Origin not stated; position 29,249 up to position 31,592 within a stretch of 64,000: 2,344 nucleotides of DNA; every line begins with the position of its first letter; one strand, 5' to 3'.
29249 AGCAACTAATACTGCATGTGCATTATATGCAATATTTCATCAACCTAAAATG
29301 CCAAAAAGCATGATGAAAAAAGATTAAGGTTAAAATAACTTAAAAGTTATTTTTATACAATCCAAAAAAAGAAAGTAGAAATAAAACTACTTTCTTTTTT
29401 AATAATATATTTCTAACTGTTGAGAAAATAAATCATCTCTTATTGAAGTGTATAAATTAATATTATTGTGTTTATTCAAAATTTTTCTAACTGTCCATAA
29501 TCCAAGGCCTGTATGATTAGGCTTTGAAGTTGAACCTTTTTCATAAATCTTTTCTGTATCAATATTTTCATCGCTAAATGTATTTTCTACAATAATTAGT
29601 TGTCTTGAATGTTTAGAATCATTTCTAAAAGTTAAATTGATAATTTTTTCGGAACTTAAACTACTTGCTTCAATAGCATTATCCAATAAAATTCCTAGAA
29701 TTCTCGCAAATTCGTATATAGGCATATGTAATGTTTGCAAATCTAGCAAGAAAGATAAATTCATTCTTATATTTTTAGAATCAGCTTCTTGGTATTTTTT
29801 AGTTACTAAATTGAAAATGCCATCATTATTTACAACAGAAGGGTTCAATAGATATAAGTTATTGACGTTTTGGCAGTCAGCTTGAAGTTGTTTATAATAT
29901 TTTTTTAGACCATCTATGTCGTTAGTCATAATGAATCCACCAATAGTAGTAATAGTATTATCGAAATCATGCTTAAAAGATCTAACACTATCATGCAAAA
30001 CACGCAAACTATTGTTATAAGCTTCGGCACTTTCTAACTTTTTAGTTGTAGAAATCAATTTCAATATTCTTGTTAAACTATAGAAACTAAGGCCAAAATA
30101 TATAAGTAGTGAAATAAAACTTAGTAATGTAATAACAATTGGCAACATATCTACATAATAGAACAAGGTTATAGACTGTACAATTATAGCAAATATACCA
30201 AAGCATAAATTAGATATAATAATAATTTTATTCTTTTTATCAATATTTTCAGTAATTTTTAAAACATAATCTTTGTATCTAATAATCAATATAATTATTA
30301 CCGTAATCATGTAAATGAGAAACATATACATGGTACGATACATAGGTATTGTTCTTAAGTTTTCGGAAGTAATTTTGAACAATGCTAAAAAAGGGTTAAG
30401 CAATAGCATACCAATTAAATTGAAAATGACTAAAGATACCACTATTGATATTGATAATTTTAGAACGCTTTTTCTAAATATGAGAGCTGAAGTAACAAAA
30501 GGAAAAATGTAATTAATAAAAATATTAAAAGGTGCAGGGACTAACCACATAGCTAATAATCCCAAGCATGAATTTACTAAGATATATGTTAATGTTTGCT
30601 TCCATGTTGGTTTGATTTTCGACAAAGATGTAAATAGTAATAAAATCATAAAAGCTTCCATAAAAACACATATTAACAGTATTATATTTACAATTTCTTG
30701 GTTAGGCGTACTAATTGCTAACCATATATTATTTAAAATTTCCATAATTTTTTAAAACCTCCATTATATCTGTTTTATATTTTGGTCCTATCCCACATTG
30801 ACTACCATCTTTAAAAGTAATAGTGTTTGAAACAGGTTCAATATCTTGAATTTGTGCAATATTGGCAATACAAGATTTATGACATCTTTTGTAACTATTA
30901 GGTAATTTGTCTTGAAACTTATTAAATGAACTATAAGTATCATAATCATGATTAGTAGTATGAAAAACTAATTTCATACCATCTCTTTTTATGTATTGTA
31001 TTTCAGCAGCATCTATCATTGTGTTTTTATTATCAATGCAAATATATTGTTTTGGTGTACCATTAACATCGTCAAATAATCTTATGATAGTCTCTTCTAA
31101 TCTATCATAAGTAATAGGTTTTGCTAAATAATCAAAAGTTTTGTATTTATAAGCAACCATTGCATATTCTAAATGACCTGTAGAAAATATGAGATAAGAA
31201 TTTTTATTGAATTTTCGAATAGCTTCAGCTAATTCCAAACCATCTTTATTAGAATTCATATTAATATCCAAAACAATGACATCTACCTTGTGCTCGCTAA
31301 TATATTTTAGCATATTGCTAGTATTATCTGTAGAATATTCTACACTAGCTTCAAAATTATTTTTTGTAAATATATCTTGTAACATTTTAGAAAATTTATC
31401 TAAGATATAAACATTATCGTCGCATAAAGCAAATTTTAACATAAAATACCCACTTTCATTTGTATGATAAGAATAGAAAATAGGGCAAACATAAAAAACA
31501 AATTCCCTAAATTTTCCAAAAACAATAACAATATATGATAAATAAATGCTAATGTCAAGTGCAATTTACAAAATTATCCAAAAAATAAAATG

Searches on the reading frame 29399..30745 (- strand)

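Call 64: search_protein_families(library=pfam, proteins=[window:29399-30745:-], max_evalue=0.001)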
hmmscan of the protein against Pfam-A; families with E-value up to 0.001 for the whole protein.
window:29399-30745:- (448 aa): 3 families
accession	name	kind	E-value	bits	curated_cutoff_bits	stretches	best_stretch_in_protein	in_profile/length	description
PF14501.12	HATPase_c_5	-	4.2e-16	59.2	22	1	343-446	3-101/102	GHKL domain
PF14689.11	SPOB_a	-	2.5e-05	24.2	28.1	1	241-297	3-59/62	Sensor_kinase_SpoOB-type, alpha-helical domain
PF02518.31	HATPase_c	-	3.6e-05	24.6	26.4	1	347-431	7-93/111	Histidine kinase-, DNA gyrase B-, and HSP90-like ATPase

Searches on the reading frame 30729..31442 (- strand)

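Call 64: search_protein_families(library=pfam, proteins=[window:30729-31442:-], max_evalue=0.001)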
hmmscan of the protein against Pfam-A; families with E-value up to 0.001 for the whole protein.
window:30729-31442:- (237 aa): 2 families
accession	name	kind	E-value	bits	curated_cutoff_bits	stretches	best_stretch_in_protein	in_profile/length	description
PF04397.21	LytTR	-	1.3e-18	67.4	22.6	1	140-230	3-97/98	LytTr DNA-binding domain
PF00072.30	Response_reg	-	1.1e-16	61.4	30.2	1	7-119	4-110/111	Response regulator receiver domain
